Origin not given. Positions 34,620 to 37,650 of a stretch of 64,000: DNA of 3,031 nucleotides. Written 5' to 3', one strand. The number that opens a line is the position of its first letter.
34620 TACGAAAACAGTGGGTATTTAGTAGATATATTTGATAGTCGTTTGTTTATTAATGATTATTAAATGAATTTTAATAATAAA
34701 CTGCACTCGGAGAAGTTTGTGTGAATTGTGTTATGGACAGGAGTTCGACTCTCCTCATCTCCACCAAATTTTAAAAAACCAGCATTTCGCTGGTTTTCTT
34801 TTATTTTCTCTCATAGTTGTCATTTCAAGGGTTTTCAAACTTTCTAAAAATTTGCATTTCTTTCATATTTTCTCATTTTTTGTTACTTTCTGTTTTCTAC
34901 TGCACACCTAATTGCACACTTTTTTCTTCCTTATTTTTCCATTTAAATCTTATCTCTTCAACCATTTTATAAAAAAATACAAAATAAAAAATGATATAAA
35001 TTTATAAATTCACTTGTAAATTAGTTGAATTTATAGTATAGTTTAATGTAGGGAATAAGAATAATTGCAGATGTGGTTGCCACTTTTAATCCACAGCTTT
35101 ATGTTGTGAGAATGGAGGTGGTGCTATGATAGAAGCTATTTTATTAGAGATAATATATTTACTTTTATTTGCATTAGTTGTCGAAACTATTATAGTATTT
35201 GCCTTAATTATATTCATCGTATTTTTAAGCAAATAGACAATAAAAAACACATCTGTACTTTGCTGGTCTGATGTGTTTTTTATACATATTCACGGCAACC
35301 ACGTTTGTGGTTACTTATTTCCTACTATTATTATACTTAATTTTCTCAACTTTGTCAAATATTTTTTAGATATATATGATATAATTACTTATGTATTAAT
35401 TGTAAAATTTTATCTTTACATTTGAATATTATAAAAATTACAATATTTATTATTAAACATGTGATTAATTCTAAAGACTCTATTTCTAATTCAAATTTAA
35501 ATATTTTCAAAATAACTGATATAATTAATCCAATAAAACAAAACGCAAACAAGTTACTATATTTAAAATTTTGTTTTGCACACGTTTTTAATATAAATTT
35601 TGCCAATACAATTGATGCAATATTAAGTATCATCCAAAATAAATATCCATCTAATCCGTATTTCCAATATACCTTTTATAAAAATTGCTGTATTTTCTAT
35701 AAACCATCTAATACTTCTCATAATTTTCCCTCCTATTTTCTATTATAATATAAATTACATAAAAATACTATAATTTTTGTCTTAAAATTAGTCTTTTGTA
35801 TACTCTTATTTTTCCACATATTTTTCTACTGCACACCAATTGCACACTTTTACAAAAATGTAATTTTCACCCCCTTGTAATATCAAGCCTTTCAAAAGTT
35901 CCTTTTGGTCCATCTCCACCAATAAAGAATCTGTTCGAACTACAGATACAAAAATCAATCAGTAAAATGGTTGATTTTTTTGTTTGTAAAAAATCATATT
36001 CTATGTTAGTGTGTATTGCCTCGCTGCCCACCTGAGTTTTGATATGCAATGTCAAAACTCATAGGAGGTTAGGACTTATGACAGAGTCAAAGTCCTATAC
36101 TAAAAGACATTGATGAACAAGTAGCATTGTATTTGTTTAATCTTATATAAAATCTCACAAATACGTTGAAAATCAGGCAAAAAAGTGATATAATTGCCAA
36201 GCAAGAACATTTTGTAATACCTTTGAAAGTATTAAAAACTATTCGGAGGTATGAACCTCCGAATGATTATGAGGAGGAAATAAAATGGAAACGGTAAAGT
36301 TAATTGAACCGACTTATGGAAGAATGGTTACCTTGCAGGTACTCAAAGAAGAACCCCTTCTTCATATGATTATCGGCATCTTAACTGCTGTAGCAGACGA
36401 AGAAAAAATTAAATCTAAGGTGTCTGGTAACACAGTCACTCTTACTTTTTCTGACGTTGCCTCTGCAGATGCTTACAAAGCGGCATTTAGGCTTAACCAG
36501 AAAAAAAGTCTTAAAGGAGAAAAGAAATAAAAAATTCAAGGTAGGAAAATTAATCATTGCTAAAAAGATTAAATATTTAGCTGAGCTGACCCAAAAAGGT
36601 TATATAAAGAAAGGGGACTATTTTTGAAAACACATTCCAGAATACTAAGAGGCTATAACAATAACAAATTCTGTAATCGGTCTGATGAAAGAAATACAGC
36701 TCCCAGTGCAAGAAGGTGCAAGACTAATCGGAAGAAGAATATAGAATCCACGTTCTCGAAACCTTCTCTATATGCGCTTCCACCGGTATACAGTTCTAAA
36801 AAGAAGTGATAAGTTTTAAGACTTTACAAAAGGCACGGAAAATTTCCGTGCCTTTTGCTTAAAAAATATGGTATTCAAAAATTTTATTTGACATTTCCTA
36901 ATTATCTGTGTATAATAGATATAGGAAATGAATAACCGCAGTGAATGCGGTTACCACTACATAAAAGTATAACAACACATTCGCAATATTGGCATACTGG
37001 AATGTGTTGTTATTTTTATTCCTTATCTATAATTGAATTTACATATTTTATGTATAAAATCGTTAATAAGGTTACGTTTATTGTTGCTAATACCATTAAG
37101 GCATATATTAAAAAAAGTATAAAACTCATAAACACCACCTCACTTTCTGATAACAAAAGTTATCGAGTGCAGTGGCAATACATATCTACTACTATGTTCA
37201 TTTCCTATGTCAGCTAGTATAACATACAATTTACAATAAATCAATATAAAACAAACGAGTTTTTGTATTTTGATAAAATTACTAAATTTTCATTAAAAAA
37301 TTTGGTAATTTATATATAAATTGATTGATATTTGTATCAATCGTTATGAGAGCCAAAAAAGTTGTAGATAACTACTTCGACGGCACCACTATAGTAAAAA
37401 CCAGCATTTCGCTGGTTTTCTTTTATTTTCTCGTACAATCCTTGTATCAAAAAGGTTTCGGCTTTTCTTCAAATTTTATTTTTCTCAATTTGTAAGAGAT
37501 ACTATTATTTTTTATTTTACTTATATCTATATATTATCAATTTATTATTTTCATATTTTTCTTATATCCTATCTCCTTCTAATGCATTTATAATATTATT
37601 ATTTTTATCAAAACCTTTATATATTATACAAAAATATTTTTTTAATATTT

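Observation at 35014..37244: Two paralogous, oppositely oriented type I toxin-antitoxin-like modules (small hydrophobic peptide + convergent antisense sRNA)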

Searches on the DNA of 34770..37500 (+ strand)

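Call 8: search_rna_families(source=window, start=34770, end=37500, threshold=evalue, max_evalue=10)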
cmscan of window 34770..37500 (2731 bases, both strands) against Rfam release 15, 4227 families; matches with E-value up to 10: 18.
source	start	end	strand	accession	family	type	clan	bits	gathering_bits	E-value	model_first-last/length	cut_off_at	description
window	36415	36531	+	RF02526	SSRC34_1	Gene; sRNA;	-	29.3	64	0.19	1-128/128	no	Streptococcus sRNA SSRC34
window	36525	36588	+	RF02068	STnc480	Gene; sRNA;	-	24.6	72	1.3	1-72/72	no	Enterobacterial sRNA STnc480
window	36826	36902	-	RF02057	STnc40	Gene; sRNA;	-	24.1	45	0.36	1-70/70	no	Salmonella enterica sRNA STnc40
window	36213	36289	+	RF02037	IMES-4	Gene;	-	23.4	48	0.84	1-80/80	no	IMES-4 RNA motif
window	36231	36304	+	RF01647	ceN61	Gene; snRNA; snoRNA; CD-box;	-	22.8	60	0.074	1-72/72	no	Caenorhabditis snoRNA ceN61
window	35877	35984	+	RF02432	SpF25_sRNA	Gene; sRNA;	-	21.9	48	1.9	1-102/102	no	Streptococcus sRNA SpF25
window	37308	37355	+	RF03602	mir-8250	Gene; miRNA;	-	21.7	80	0.73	1-60/60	no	mir-8250 microRNA precursor family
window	35942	36006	+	RF02351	psRNA14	Gene; sRNA;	-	21.7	60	1.8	1-84/84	no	Proteobacteria sRNA psRNA14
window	36110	36272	+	RF02374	YenS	Gene; sRNA;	-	20.6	80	0.13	1-169/169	no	Yersinia YenS sRNA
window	36862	36984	-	RF01005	MIR530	Gene; miRNA;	-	18.8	85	2.7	1-172/172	no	MIR530 microRNA precursor family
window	36808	36856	+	RF02057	STnc40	Gene; sRNA;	-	18.7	45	6.8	21-68/70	no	Salmonella enterica sRNA STnc40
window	36823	36904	-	RF02432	SpF25_sRNA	Gene; sRNA;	-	18.7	48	9.4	1-102/102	no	Streptococcus sRNA SpF25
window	36072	36097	+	RF01108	BMV3_UPD-PK1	Cis-reg;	-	18.4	38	2.1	1-26/26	no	Pseudoknot of upstream pseudoknot domain (UPD) of the 3'UTR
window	36820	36860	+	RF04211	MIR5185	Gene; miRNA;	-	17.6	101.7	5.5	1-111/111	no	MIR5185 microRNA precursor family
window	36816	36866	+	RF00637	mir-276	Gene; miRNA;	-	15.8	62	2.6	1-90/90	no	mir-276 microRNA precursor family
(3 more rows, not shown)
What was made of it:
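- On Any Rfam RNA family: Nothing relevant appears at E <= 10 in 34770-37500 (call 8).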

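Call 20: search_dna_similar(query=window:34770-37440:+, collection=phages, mode=distant, max_evalue=0.01)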
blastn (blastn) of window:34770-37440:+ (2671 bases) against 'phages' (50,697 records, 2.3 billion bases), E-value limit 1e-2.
Records with a match: 2; places in all: 2; records where one place covers at least 80% of the query: 0.
Best place of each record, by identity: 80-90% 1; 60-80% 1.
By first word of the organism name: Staphylococcus 1; Bacteriophage 1.
By host as written in the record: Staphylococcus aureus Twort 1; - 1.
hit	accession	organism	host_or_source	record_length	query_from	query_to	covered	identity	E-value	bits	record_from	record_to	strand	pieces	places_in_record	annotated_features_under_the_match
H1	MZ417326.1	Staphylococcus phage PG-2021_27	Staphylococcus aureus Twort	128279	542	613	3%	77.0%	5e-3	51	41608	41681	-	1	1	record has no annotation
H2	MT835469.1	Bacteriophage sp.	human fecal samples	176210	941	987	2%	85.4%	5e-3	50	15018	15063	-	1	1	record has no annotation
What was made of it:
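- Tried and rejected: blastn of the whole island against the phage collection gave nothing useful (call 20).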

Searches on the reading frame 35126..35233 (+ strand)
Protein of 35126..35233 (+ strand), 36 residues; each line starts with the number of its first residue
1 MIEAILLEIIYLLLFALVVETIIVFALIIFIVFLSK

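Call 9: search_protein_families(library=pfam, proteins=[window:35126-35233:+], max_evalue=10)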
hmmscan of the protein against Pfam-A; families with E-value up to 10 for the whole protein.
seq(36 aa): 0 families

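Call 10: search_protein_families(library=ncbifam, proteins=[window:35126-35233:+], max_evalue=10)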
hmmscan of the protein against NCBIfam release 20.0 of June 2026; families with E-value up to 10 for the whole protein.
seq(36 aa): 1 family
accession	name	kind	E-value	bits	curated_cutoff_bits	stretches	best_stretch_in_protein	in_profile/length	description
NF040995.1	MamW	equivalog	5.2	7.1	200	1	1-36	1-35/136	magnetosome protein MamW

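Call 14: find_encoding_contigs(protein=P0002, flank=6000, max_places=10)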
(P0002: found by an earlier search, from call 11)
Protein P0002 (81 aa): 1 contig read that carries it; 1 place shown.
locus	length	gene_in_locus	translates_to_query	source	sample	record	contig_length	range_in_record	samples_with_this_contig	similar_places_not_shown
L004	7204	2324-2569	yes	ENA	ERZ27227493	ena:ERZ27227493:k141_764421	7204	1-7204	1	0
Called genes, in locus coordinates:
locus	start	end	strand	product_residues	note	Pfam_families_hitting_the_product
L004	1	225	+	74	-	?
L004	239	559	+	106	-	-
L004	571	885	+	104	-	-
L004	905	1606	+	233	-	PF01510:Amidase_2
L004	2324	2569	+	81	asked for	-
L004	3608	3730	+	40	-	-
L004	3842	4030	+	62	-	-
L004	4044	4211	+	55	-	-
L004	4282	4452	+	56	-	-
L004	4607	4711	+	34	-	-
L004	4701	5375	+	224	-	PF01551:Peptidase_M23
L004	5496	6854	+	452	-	PF01938:TRAM, PF05958:tRNA_U5-meth_tr, PF02475:TRM5-TYW2_MTfase, PF03602:Cons_hypoth95 (weak), PF05175:MTS (weak), PF06325:PrmA (weak), PF09445:Methyltransf_15 (weak), PF13847:Methyltransf_31, +2 more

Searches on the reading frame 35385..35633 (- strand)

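Call 9: search_protein_families(library=pfam, proteins=[window:35385-35633:-], max_evalue=10)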
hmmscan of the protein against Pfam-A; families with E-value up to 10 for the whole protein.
window:35385-35633:- (82 aa): 0 families

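Call 10: search_protein_families(library=ncbifam, proteins=[window:35385-35633:-], max_evalue=10)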
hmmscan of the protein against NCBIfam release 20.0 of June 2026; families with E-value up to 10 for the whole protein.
window:35385-35633:- (82 aa): 2 families
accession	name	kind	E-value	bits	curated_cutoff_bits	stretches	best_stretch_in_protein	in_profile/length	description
TIGR03144.1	cytochr_II_ccsB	equivalog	0.16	11.7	187.6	1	8-68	8-70/252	c-type cytochrome biogenesis protein CcsB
NF046003.1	DxFTY_mem_plasm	subfamily_domain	0.23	12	60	1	2-69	55-116/130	DxFTY motif-containing membrane protein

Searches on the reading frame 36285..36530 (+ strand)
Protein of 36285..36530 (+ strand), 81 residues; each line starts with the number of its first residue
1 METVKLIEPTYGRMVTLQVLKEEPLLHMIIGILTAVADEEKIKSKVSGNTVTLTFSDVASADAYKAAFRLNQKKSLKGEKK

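Call 9: search_protein_families(library=pfam, proteins=[window:36285-36530:+], max_evalue=10)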
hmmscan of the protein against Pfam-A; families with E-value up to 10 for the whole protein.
window:36285-36530:+ (81 aa): 0 families

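Call 10: search_protein_families(library=ncbifam, proteins=[window:36285-36530:+], max_evalue=10)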
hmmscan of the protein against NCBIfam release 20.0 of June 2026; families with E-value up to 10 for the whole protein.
window:36285-36530:+ (81 aa): 0 families

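Call 11: list_cluster_members(proteins=[window:35126-35233:+, window:37019-37129:-, window:37019-37156:-, window:36285-36527:+, window:35388-35633:-, window:36624-36806:+, window:33707-34258:-, window:37818-38267:+])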
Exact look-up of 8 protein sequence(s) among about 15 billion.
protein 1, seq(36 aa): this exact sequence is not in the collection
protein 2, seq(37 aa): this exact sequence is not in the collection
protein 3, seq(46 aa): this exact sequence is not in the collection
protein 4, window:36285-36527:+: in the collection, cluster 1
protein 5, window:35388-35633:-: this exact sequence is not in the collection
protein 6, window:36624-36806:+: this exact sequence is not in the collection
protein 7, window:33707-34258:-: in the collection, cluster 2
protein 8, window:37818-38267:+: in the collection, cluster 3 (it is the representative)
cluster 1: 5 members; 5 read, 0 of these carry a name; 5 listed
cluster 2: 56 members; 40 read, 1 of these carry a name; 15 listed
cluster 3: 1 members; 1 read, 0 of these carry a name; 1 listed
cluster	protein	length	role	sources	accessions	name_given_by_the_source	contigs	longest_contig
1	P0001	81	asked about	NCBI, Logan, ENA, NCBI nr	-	-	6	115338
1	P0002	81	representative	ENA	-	-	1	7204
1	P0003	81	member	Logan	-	-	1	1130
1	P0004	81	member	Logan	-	-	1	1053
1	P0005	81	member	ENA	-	-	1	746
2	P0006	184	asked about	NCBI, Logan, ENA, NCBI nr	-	-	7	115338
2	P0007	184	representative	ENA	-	-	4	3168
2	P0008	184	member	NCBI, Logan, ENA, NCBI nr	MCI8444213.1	MAG: stage V sporulation protein T [Clostridia bacterium] | stage V sporulation protein T [Clostridia bacterium]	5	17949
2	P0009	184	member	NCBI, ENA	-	-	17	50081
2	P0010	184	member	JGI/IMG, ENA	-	-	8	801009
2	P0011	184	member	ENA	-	-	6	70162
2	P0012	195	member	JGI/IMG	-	-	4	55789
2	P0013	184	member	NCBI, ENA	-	-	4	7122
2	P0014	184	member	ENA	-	-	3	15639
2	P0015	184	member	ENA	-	-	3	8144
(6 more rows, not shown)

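Call 13: find_encoding_contigs(protein=window:36285-36530:+, flank=6000, max_places=10)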
Protein window:36285-36530:+ (81 aa): 8 contigs read that carry it; 3 places shown.
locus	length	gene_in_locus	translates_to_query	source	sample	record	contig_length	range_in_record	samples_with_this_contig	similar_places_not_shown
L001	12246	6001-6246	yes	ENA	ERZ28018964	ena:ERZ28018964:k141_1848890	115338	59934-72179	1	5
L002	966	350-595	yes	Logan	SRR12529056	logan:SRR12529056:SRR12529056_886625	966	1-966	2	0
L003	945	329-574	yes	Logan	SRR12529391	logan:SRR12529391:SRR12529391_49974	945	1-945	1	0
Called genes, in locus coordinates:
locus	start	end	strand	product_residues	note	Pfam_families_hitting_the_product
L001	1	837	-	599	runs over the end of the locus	PF09972:DUF2207, PF20990:DUF2207_C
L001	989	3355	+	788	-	PF00488:MutS_V, PF20297:MSSS, PF01713:Smr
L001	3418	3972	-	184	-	PF04014:MazE_antitoxin, PF15714:SpoVT_C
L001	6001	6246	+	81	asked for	-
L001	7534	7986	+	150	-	-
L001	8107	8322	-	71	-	-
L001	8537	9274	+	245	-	-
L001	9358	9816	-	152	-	PF03073:TspO_MBR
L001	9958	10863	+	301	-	PF00246:Peptidase_M14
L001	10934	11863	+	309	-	-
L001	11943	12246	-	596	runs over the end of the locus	PF07973:tRNA_SAD, PF00587:tRNA-synt_2b, PF03129:HGTP_anticodon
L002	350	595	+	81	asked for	-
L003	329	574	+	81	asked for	-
